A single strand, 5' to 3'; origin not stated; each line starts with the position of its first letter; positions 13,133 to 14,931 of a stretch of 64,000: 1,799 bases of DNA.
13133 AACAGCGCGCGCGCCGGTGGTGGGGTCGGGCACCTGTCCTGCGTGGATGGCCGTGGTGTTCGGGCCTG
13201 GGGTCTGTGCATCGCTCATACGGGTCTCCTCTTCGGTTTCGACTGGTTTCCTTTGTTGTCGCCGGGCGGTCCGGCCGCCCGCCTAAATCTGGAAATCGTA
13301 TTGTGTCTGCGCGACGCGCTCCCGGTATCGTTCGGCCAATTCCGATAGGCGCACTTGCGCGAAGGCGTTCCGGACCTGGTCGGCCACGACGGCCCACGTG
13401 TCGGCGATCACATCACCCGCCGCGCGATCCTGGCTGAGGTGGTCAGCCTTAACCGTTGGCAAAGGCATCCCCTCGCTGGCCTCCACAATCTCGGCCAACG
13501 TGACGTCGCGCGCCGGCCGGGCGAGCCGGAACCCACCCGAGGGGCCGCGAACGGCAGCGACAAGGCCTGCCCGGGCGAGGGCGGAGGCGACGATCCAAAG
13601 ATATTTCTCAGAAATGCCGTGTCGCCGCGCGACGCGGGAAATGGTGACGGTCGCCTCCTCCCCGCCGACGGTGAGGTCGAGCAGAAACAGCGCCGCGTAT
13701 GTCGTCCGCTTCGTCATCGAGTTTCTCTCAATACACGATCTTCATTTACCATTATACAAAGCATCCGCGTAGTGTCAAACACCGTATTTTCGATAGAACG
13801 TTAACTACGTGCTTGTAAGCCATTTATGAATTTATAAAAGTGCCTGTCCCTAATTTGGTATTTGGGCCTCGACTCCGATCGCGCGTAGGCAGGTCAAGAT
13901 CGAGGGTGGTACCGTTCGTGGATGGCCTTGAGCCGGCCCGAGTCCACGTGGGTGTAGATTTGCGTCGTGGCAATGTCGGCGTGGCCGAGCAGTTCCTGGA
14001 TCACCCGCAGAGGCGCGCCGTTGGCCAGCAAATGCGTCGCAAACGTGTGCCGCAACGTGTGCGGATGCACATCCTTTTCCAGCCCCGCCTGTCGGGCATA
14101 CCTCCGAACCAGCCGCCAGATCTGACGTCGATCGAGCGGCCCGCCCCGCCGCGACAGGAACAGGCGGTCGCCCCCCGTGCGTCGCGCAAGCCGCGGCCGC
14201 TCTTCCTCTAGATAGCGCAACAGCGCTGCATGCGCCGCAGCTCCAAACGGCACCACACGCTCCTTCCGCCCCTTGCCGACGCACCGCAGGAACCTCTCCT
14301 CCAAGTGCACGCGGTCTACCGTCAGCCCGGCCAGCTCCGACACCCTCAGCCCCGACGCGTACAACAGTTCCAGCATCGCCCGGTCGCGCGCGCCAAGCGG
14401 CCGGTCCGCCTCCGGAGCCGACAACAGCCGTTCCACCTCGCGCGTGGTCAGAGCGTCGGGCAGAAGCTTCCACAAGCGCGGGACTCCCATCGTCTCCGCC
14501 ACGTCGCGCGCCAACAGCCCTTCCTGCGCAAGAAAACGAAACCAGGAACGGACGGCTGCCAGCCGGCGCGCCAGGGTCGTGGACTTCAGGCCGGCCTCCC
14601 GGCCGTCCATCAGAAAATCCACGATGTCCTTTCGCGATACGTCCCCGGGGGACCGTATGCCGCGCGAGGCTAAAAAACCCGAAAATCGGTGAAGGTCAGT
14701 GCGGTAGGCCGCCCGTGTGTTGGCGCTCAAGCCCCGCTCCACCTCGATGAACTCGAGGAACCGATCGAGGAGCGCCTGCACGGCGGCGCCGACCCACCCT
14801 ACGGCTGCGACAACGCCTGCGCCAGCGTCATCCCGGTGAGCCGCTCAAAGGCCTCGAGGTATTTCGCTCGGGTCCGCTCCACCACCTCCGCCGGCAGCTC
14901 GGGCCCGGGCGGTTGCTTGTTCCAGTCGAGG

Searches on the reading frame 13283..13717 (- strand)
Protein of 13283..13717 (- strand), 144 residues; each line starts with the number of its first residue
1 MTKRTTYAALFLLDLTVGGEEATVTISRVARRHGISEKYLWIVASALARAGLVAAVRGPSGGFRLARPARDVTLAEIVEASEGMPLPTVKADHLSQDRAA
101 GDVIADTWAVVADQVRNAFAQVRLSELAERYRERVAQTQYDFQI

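Call 39: find_homologous_proteins(query=window:13283-13717:-, max_evalue=1e-10)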
Query window:13283-13717:- (144 aa): 9 proteins with E <= 1e-10 among 939 candidates.
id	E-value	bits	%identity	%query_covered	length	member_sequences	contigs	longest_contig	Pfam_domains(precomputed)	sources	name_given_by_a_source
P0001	5.5e-84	297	99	100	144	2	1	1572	PF02082.27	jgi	-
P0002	2.7e-36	142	51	100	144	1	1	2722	PF02082.27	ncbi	-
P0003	1.1e-31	128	48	100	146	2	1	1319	PF02082.27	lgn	-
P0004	4.2e-26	110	44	100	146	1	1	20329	PF02082.27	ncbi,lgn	-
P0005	6.5e-26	109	45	100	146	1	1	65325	PF02082.27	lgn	-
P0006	2.7e-24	104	41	100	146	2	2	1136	PF02082.27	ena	-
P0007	2.3e-23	101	42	100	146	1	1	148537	PF02082.27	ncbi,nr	ncbi:MAG: Rrf2 family transcriptional regulator [Kiritimatiellae bacterium]|nr:Rrf2 family transcrip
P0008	8.4e-19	86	38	100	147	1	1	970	PF02082.27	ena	-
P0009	3.1e-11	61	36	73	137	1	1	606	PF02082.27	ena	-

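Call 40: find_encoding_contigs(protein=P0001, flank=10000, max_places=6)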
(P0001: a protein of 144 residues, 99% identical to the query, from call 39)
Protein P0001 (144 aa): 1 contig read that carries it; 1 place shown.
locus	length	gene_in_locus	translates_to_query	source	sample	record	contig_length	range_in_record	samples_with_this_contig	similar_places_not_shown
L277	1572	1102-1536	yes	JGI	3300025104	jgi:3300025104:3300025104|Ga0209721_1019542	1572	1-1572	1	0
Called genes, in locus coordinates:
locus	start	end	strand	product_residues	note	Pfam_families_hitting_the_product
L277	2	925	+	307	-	?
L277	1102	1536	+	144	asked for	PF02082:Rrf2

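Call 41: find_encoding_contigs(protein=P0002, flank=5000, max_places=4)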
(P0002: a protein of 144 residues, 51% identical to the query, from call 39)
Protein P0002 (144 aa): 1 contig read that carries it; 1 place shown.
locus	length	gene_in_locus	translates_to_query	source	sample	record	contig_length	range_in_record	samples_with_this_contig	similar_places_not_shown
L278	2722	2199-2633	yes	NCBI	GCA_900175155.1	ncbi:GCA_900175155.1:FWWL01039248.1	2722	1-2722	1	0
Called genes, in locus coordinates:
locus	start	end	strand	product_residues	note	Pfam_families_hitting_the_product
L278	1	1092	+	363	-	?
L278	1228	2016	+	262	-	PF07978:NIPSNAP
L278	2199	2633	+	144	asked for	PF02082:Rrf2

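Call 44: find_encoding_contigs(protein=P0004, flank=6000, max_places=3)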
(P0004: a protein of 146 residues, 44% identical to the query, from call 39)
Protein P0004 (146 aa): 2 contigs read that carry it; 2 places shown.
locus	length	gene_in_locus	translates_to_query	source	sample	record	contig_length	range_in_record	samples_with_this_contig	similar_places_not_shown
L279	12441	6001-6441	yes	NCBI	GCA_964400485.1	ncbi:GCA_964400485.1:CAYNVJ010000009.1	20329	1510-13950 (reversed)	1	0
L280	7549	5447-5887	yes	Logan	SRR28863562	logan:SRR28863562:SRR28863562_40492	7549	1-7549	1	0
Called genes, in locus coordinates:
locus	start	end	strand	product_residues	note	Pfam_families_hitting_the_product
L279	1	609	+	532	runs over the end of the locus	PF12951:PATR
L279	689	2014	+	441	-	PF07221:GlcNAc_2-epim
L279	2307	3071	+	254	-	-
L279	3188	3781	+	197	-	PF01025:GrpE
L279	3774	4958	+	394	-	PF00226:DnaJ, PF01556:DnaJ_C, PF00684:DnaJ_CXXCXGXG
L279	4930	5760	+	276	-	PF20260:PUA_4 (weak), PF04452:Methyltrans_RNA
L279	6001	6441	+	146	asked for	PF02082:Rrf2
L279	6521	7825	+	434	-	PF01053:Cys_Met_Meta_PP, PF01041:DegT_DnrJ_EryC1, PF00266:Aminotran_5 (weak)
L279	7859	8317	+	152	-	PF02566:OsmC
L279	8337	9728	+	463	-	PF00291:PALP, PF00571:CBS (weak)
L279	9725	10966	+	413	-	PF01053:Cys_Met_Meta_PP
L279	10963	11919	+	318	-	PF00291:PALP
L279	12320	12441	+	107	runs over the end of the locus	-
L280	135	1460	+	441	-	PF07221:GlcNAc_2-epim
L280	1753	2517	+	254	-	-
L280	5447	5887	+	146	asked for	PF02082:Rrf2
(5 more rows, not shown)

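Call 45: find_encoding_contigs(protein=P0005, flank=6000, max_places=3)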
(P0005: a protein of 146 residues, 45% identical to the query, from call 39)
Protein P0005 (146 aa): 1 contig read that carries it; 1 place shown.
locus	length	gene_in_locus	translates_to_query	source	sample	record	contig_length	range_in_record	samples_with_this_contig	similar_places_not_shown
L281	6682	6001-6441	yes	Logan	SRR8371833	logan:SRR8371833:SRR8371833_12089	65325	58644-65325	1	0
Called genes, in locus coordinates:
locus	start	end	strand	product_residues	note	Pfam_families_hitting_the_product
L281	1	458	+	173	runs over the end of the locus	-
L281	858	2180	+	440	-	PF07221:GlcNAc_2-epim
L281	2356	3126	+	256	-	-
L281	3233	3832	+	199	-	PF01025:GrpE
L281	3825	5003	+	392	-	PF00226:DnaJ, PF01556:DnaJ_C, PF00684:DnaJ_CXXCXGXG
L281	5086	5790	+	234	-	PF20260:PUA_4, PF04452:Methyltrans_RNA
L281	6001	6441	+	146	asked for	PF02082:Rrf2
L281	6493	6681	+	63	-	?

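Call 46: find_encoding_contigs(protein=P0003, flank=6000, max_places=3)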
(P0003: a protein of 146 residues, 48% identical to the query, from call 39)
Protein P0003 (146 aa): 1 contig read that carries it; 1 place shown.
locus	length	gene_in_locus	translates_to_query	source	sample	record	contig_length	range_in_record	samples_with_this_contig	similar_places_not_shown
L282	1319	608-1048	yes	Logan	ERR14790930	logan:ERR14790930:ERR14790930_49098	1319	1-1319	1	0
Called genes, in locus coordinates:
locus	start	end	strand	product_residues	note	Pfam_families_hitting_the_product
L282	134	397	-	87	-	-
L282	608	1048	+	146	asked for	PF02082:Rrf2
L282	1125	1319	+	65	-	?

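Call 47: find_encoding_contigs(protein=P0007, flank=6000, max_places=3)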
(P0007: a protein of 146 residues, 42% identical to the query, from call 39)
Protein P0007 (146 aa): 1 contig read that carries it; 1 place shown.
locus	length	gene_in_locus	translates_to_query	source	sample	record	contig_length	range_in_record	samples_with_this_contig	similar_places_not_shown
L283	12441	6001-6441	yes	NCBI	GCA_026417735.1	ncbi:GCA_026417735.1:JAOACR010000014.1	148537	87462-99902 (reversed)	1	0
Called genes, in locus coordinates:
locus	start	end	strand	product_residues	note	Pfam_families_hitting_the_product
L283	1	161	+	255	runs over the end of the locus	-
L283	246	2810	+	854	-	PF00989:PAS, PF08447:PAS_3, PF08448:PAS_4, PF13188:PAS_8, PF13426:PAS_9, PF00512:HisKA, PF02518:HATPase_c, PF00072:Response_reg, +2 more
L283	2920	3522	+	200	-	PF01025:GrpE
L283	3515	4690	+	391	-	PF00226:DnaJ, PF01556:DnaJ_C, PF00684:DnaJ_CXXCXGXG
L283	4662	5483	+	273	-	PF20260:PUA_4, PF04452:Methyltrans_RNA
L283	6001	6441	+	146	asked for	PF02082:Rrf2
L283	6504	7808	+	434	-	PF01053:Cys_Met_Meta_PP, PF01041:DegT_DnrJ_EryC1, PF00266:Aminotran_5 (faint)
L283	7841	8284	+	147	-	PF02566:OsmC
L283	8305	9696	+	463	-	PF00291:PALP, PF00571:CBS (weak)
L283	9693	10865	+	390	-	PF01053:Cys_Met_Meta_PP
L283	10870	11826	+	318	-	PF00291:PALP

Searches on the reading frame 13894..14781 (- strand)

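Call 80: search_protein_families(library=pfam, proteins=[window:13894-14781:-], max_evalue=0.001)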
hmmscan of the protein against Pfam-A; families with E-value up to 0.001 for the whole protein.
window:13894-14781:- (295 aa): 3 families
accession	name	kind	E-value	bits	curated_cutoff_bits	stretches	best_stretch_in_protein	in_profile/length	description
PF00589.27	Phage_integrase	-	2.4e-53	180.9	27.1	1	111-281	3-170/172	Phage integrase family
PF02899.23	Phage_int_SAM_1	-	1.1e-21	77.3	22.3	1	5-88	1-83/83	Phage integrase, N-terminal SAM-like domain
PF13495.12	Phage_int_SAM_4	-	3.5e-07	31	27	1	4-86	1-80/85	Phage integrase, N-terminal SAM-like domain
